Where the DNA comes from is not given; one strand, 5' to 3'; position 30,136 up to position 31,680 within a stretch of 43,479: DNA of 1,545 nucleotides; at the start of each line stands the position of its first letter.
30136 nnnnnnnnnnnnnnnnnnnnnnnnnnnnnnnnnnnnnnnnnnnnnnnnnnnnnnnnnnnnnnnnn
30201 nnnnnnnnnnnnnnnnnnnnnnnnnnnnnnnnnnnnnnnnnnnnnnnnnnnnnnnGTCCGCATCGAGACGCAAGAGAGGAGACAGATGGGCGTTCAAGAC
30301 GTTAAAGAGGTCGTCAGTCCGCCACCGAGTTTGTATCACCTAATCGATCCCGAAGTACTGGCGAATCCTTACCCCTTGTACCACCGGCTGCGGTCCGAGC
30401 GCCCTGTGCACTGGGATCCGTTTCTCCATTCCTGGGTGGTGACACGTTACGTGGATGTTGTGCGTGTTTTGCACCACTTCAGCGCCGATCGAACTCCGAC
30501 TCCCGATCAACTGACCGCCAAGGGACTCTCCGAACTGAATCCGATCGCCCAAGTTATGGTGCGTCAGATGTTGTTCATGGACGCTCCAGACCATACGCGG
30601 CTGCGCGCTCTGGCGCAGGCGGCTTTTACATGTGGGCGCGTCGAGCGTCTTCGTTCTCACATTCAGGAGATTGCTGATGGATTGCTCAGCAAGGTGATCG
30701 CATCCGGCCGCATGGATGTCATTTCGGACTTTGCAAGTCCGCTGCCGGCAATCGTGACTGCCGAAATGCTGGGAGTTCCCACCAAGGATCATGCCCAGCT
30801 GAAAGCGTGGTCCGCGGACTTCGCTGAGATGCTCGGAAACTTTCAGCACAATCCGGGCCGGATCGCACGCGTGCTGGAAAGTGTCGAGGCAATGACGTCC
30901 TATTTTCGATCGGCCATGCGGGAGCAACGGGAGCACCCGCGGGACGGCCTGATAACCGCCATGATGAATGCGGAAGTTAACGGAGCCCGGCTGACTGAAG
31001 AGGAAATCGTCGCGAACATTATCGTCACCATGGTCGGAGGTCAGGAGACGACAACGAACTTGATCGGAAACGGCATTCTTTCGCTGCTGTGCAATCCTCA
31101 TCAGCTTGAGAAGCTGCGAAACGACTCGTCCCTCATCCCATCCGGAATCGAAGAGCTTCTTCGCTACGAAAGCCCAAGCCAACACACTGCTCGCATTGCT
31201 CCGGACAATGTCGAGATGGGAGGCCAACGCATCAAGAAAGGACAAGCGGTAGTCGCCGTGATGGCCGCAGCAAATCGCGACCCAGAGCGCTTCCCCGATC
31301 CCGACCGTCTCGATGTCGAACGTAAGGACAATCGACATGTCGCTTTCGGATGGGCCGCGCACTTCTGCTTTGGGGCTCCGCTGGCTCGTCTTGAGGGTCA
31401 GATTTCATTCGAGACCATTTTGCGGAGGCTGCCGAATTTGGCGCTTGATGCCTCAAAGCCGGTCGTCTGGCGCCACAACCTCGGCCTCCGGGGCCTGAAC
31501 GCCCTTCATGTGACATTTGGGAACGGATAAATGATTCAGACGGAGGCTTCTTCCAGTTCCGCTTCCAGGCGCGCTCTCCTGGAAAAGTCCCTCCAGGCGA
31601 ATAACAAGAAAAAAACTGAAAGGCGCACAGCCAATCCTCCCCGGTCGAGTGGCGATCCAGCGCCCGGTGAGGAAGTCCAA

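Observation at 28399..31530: Orphan A-T didomain with the canonical Leu specificity code plus adjacent P450: a minimal cassette for hydroxylating carrier-tethered leucine, with no assembly line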

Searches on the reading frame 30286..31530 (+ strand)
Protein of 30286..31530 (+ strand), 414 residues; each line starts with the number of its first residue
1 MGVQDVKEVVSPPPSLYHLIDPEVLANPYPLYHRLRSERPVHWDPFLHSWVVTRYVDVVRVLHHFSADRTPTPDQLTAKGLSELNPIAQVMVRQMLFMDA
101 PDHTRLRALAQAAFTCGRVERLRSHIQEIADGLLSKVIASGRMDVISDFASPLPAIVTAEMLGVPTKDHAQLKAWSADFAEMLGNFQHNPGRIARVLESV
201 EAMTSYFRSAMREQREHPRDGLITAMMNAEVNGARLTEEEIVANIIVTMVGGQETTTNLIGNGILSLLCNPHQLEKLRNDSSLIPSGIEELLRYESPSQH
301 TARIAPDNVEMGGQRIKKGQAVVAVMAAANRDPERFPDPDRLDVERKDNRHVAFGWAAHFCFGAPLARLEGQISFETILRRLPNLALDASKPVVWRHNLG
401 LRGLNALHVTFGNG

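Call 3: search_protein_families(library=pfam, proteins=[window:30286-31530:+])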
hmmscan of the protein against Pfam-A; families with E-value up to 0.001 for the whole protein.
window:30286-31530:+ (414 aa): 1 family
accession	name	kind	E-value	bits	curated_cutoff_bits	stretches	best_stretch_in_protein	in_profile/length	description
PF00067.27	p450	-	4e-27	95.5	22.8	1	92-381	84-431/462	Cytochrome P450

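Call 8: search_solved_structures(query=window:30286-31530:+, show_alignments=3, max_evalue=1e-20)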
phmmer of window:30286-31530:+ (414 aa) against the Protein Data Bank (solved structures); distinct sequences matched with E-value up to 1e-20: 399 (the best 60 are shown).
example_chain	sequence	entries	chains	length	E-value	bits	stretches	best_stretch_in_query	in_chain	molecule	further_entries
6gk5_A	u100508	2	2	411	8.6e-81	275.3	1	18-411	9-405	Cytochrome P450 CYP267B1 protein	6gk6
3ejb_B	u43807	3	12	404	1.5e-80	274.5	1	22-411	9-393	Biotin biosynthesis cytochrome P450-like enzyme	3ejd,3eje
4yzr_A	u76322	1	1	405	2.6e-77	263.8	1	17-411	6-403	Polyketide biosynthesis cytochrome P450 PksS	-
8yhn_A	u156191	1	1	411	3.5e-77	263.4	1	20-410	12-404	Cytochrome P450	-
8gue_A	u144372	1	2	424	9.3e-75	255.4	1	11-411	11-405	Cytochrome P450 monooxygenase PikC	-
7xbm_A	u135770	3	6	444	1.1e-74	255.3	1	11-411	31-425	Cytochrome P450 monooxygenase PikC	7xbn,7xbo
2whw_A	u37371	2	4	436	1.6e-74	254.6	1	11-411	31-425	CYTOCHROME P450 MONOOXYGENASE | CYTOCHROME P450 HYDROXYLASE PIKC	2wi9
2vz7_A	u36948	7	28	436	1.6e-74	254.6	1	11-411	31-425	CYTOCHROME P450 MONOOXYGENASE | CYTOCHROME P450 HYDROXYLASE PIKC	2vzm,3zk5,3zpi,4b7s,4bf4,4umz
2bvj_A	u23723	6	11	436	2e-74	254.3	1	11-411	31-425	CYTOCHROME P450 MONOOXYGENASE | CYTOCHROME P450 HYDROXYLASE PIKC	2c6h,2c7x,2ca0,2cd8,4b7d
7wex_A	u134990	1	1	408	2.2e-74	254.2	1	23-411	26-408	Cytochrome P450 hydroxylase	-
5ofq_A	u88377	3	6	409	2.7e-74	253.9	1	26-381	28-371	Cytochrome P450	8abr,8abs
6gmf_A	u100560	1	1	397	2.7e-70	240.7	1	20-405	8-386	Putative cytochrome P450 hydroxylase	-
5cje_A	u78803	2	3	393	3e-70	240.6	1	26-407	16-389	Cytochrome P450 hydroxylase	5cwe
5gnm_A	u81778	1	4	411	1.6e-68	234.9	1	24-412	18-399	Vitamin D(3) 25-hydroxylase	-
3a4g_A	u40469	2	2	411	1.6e-68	234.9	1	24-412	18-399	Vitamin D hydroxylase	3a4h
5l90_A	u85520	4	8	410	4.8e-67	230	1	24-388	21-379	Cytochrome P450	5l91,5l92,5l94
7y9o_A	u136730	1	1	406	1.1e-66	228.9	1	27-404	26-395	Cytochrome P450 monooxygenase YjiB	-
3r9b_A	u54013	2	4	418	8.5e-66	225.9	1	16-410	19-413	CYTOCHROME P450 164A2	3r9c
6m4s_A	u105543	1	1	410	1.8e-65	224.8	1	18-390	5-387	Cytochrome P450 hydroxylase sb21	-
2z3t_A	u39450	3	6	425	2.5e-65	224.4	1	21-389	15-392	Cytochrome P450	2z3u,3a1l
4rm4_A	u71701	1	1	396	2.8e-65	224.2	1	26-394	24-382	Cytochrome P450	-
8w6z_A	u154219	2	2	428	5.7e-65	223.2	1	20-412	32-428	Cytochrome P450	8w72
1jip_A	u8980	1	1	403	1.8e-64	221.5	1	29-409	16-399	CYTOCHROME P450 107A1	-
7y97_A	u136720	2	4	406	2.1e-64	221.4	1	27-404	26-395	Cytochrome P450 monooxygenase YjiB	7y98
1jio_A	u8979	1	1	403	2.5e-64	221.1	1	29-409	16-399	CYTOCHROME P450 107A1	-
8fz8_A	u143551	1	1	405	4.1e-64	220.4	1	15-389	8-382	Cytochrome P450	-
1egy_A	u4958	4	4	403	5e-63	216.8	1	29-409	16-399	CYTOCHROME P450ERYF | CYTOCHROME P450 107A1 | CYTOCHROME P450 ERYF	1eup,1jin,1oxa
9v2t_A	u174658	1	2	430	5.7e-63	216.6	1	14-396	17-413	Cytochrome P450 monooxygenase CYP107Z12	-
8jnp_A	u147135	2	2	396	9e-63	216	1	29-410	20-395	Cytochrome P450 CftA | Cytochrome P450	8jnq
4ggv_A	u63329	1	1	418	3.7e-62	214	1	35-409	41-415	Cytochrome P450 superfamily protein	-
5vws_A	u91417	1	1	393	6.6e-62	213.1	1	33-383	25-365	Cytochrome P450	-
4wpz_A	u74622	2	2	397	2.2e-60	208.1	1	42-410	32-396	Cytochrome P450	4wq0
9w6b_A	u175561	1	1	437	2.6e-60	207.9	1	18-407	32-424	Cytochrome P450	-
6l39_A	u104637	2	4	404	2.6e-60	207.9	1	29-394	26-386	Cytochrome P450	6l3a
3tyw_A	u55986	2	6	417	4.9e-60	207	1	34-411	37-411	Putative cytochrome P450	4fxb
4z5p_A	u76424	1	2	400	9.6e-58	199.4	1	48-405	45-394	Cytochrome P450 hydroxylase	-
4e2p_A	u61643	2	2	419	1e-57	199.3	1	31-408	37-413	Cytochrome P450 107B1 (P450CVIIB1)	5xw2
4mm0_A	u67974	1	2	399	4.4e-57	197.2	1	30-391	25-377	P450-like monooxygenase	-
9vgn_A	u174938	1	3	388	2.8e-56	194.6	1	35-388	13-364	Cytochrome P450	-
7ayx_A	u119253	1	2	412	4.2e-56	194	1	50-407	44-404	Cytochrome P450 113A1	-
9vgm_A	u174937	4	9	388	9e-56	192.9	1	35-388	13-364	Cytochrome P450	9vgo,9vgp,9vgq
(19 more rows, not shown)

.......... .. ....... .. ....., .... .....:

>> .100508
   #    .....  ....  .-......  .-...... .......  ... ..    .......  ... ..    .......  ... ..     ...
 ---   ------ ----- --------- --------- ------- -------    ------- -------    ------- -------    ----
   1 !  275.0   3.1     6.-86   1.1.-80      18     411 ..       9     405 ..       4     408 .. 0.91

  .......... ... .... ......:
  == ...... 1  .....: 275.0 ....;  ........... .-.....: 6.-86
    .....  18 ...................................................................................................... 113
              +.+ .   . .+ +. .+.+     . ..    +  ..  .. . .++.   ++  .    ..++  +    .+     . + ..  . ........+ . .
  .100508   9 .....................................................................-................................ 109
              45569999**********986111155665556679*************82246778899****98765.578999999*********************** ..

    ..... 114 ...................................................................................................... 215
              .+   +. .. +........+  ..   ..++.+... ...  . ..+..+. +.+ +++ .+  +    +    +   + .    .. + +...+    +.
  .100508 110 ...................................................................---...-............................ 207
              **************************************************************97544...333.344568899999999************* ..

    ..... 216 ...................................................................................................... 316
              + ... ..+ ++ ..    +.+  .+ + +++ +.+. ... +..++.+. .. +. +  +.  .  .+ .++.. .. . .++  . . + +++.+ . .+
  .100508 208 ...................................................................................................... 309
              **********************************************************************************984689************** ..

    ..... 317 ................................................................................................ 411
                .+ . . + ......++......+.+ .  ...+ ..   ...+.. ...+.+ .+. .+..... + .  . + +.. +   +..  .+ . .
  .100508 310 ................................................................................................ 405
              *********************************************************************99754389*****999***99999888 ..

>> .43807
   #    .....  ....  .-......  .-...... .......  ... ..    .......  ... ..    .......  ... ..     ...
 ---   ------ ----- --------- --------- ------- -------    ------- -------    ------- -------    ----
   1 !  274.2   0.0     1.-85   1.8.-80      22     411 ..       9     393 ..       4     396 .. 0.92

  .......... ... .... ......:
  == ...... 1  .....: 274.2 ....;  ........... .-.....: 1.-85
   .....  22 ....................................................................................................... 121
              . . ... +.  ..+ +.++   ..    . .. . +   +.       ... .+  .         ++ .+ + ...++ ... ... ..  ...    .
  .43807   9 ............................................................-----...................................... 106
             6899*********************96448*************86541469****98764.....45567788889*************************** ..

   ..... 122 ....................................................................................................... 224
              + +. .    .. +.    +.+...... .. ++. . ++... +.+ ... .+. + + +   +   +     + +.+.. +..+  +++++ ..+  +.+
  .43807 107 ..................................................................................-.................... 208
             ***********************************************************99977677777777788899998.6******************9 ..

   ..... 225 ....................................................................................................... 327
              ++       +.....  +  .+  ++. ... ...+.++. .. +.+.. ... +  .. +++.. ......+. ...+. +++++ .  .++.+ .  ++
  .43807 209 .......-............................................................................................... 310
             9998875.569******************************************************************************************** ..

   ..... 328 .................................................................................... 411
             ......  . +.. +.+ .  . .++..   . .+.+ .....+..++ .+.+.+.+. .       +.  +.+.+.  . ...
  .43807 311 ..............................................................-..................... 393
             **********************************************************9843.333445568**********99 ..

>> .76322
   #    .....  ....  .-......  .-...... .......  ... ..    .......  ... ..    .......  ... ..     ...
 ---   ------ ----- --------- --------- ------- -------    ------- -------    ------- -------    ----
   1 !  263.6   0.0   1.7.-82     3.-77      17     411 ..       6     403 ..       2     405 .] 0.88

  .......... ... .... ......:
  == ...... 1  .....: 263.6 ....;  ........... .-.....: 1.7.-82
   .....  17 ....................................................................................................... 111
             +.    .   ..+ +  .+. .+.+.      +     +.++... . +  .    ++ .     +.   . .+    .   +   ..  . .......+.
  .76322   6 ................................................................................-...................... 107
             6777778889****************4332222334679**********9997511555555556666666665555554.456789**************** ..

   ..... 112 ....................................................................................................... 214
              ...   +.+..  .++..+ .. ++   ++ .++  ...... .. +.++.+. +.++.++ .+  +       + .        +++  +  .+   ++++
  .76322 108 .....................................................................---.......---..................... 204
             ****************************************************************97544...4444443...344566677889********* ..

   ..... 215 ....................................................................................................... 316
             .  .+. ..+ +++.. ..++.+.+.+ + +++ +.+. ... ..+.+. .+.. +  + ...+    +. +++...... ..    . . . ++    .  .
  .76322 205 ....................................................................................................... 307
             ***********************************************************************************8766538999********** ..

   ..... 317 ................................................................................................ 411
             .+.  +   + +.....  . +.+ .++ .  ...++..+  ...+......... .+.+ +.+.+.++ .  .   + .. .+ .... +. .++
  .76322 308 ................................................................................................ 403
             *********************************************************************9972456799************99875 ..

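Call 18: find_related_loci(query=window:30286-31530:+, collection=genome_contigs, flank=10000)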
Query window:30286-31530:+ (414 aa) in genome_contigs; peptide patterns used: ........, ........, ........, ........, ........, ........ (x = any residue, [..] = any of these).
599 stretches matched a pattern (row limit reached: there are more); 580 encode a relative of the query (tblastn E <= 1e-3); the best 80 are kept; 80 distinct loci.
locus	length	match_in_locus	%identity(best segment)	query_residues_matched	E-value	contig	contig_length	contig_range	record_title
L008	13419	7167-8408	80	1-414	0e+0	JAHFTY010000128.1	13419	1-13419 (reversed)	MAG: Acidobacteria bacterium isolate nzgw67 NODE_6641_length_13420_cov_3.399504, whole genome shotgun sequence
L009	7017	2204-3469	76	1-411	0e+0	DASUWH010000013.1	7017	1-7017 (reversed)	MAG TPA_asm: Terriglobales bacterium isolate SMAG_U1838 k141_1080898, whole genome shotgun sequence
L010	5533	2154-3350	77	15-413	0e+0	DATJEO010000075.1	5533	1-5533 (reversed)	MAG TPA_asm: Terracidiphilus sp. isolate SMAG_U15435 k141_13053664, whole genome shotgun sequence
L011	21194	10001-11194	78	15-411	0e+0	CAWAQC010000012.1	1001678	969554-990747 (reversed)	MAG: uncultured Acidobacteriaceae bacterium isolate MFD04434.bin.1.33 genome assembly, contig: contig_746, whole genome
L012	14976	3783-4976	78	15-413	0e+0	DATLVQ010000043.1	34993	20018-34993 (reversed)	MAG TPA_asm: Bryobacteraceae bacterium isolate SMAG_U13196 k141_89082, whole genome shotgun sequence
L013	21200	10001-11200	78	15-414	0e+0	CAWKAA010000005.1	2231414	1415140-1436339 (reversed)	MAG: Terriglobia bacterium isolate MFD03346.bin.2.6 genome assembly, contig: contig_59, whole genome shotgun sequence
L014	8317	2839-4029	76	15-411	0e+0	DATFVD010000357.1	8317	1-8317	MAG TPA_asm: Terriglobales bacterium isolate SMAG_U9455 k141_190247, whole genome shotgun sequence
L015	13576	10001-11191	78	15-411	0e+0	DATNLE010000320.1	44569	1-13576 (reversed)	MAG TPA_asm: Candidatus Acidiferrales bacterium isolate SMAG_U11443 k141_128027, whole genome shotgun sequence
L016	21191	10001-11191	76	15-411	0e+0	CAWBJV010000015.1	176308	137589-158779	MAG: uncultured Acidobacteriaceae bacterium isolate MFD03346.bin.1.68 genome assembly, contig: contig_44961, whole genom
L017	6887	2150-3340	77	15-411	0e+0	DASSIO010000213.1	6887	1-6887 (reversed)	MAG TPA_asm: Terriglobales bacterium isolate SMAG_U1090 k141_379993, whole genome shotgun sequence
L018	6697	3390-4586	77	15-413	0e+0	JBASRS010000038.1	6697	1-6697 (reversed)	MAG: Terriglobales bacterium isolate MFD13510_ilm_asm_bin1 k127_23081, whole genome shotgun sequence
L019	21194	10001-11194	76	15-411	0e+0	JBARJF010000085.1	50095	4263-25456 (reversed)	MAG: Candidatus Sulfotelmatobacter sp. isolate MFD06650_ilm_asm_bin2 k127_26356, whole genome shotgun sequence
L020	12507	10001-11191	77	15-411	0e+0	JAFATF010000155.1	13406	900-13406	MAG: Acidobacteriota bacterium isolate CP_BM_ER_R9_5 BM_ER_R9_k147_272511, whole genome shotgun sequence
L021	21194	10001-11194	75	15-412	0e+0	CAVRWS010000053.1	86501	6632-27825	MAG: uncultured Acidobacteriaceae bacterium isolate MFD05512.bin.2.91 genome assembly, contig: contig_36951, whole genom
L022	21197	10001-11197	76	15-413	0e+0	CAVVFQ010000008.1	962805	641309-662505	MAG: uncultured Acidobacteriaceae bacterium isolate MFD01716.bin.1.115 genome assembly, contig: contig_9890, whole genom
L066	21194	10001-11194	71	15-413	0e+0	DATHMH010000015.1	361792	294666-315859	MAG TPA_asm: Terriglobales bacterium isolate SMAG_U12627 k141_2412067, whole genome shotgun sequence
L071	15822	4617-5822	71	12-414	0e+0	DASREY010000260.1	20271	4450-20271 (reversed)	MAG TPA_asm: Terriglobales bacterium isolate SMAG_U10018 k141_648072, whole genome shotgun sequence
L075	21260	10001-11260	69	1-414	0e+0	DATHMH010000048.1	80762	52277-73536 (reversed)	MAG TPA_asm: Terriglobales bacterium isolate SMAG_U12627 k141_1970666, whole genome shotgun sequence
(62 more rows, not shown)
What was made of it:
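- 30286..31530 (+): Cytochrome P450 (414 aa). Heme Cys361 (codon 31366-31368), I-helix GGQETT. Member of a highly conserved family tied to the A(Leu)-T gene. 69-80% in the 80 genome loci kept, call 18.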

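Call 27: find_homologous_proteins(query=window:30286-31530:+, max_evalue=1e-30)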
Query window:30286-31530:+ (414 aa): 8000 proteins with E <= 1e-30 among 8000 candidates; the best 120 are listed.
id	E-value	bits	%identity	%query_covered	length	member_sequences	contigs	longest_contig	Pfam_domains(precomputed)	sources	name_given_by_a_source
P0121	3.6e-278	940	100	100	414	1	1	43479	PF00067.28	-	-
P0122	2.3e-234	796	84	100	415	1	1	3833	PF00067.28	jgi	-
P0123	3.3e-234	795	84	100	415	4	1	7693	PF00067.28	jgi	jgi:pimeloyl-[acyl-carrier protein] synthase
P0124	1.6e-230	783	86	97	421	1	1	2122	PF00067.28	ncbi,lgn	-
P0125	8.1e-229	778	82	99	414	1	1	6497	PF00067.28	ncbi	-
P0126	1.1e-227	774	85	97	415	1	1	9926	PF00067.28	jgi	jgi:cytochrome P450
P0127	1.2e-226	770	81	99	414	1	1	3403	PF00067.28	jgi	-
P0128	9.8e-226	767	80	100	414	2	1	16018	PF00067.28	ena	-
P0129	1.2e-223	761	79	98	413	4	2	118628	PF00067.28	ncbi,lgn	-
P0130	1.4e-222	757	79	100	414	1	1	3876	PF00067.28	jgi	jgi:cytochrome P450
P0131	2.8e-220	750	78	100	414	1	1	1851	PF00067.28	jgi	jgi:cytochrome P450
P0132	7.7e-220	748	79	99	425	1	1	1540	PF00067.28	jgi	jgi:pimeloyl-[acyl-carrier protein] synthase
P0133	1.7e-219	747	78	100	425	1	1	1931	PF00067.28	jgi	jgi:cytochrome P450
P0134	2.1e-218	743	78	100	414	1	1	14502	PF00067.28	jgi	jgi:cytochrome P450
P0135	9.1e-215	731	80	97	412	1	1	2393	PF00067.28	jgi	jgi:cytochrome P450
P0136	1.8e-214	730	80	97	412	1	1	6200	PF00067.28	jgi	jgi:cytochrome P450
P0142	1.1e-212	724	78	96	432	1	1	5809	PF00067.28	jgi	jgi:cytochrome P450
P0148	1.1e-211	721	79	96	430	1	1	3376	PF00067.28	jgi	jgi:cytochrome P450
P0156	2.0e-211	720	80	96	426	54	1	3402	PF00067.28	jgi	jgi:cytochrome P450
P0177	1.1e-210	718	77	97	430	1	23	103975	PF00067.28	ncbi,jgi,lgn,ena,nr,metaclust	ncbi:MAG TPA: cytochrome P450 [Terracidiphilus sp.]|jgi:pimeloyl-[acyl-carrier protein] synthase|nr:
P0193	2.6e-210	717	79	96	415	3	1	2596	PF00067.28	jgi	jgi:cytochrome P450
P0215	8.8e-210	715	78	95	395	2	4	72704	PF00067.28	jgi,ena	jgi:cytochrome P450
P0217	9.2e-210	715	79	96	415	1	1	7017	PF00067.28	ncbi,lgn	ncbi:MAG TPA: cytochrome P450 [Terriglobales bacterium]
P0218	9.3e-210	715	77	96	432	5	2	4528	PF00067.28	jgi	jgi:cytochrome P450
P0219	9.9e-210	715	76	99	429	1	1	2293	PF00067.28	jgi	jgi:cytochrome P450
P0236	1.9e-209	714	79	96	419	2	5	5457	PF00067.28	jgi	jgi:cytochrome P450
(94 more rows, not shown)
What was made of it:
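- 30286..31530 (+): All 8000 scored candidates at E<=1e-30, call 27.
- Closest known: P450 BioI. Different: The automatic name 'pimeloyl-ACP synthase' (call 27) is very likely wrong.
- Several source annotations use the BioI name (call 27).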

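Call 28: find_encoding_contigs(protein=P0123, flank=10000, max_places=2)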
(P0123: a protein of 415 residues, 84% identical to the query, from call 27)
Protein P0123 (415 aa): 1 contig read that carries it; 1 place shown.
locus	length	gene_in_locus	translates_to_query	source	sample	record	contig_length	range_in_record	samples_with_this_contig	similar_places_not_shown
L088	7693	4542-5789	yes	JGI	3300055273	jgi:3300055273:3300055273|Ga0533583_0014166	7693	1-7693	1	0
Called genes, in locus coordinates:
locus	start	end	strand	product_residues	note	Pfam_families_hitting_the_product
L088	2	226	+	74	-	?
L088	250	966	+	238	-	-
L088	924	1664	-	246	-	PF01144:CoA_trans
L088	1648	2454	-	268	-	PF01144:CoA_trans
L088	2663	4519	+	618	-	PF00501:AMP-binding, PF13193:AMP-binding_C, PF00550:PP-binding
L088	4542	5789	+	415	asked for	PF00067:p450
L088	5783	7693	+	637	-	?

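Call 29: find_encoding_contigs(protein=P0126, flank=10000, max_places=2)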
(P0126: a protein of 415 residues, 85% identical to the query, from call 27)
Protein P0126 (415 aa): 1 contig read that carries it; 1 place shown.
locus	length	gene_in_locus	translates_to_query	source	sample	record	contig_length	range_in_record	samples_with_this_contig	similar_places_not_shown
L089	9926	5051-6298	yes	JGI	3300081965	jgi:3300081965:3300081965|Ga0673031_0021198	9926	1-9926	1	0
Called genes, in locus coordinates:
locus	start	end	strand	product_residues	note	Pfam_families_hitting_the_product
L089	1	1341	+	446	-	?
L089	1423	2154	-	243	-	PF01144:CoA_trans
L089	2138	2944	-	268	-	PF01144:CoA_trans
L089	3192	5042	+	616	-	PF00501:AMP-binding, PF13193:AMP-binding_C, PF00550:PP-binding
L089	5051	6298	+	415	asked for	PF00067:p450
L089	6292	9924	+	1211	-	?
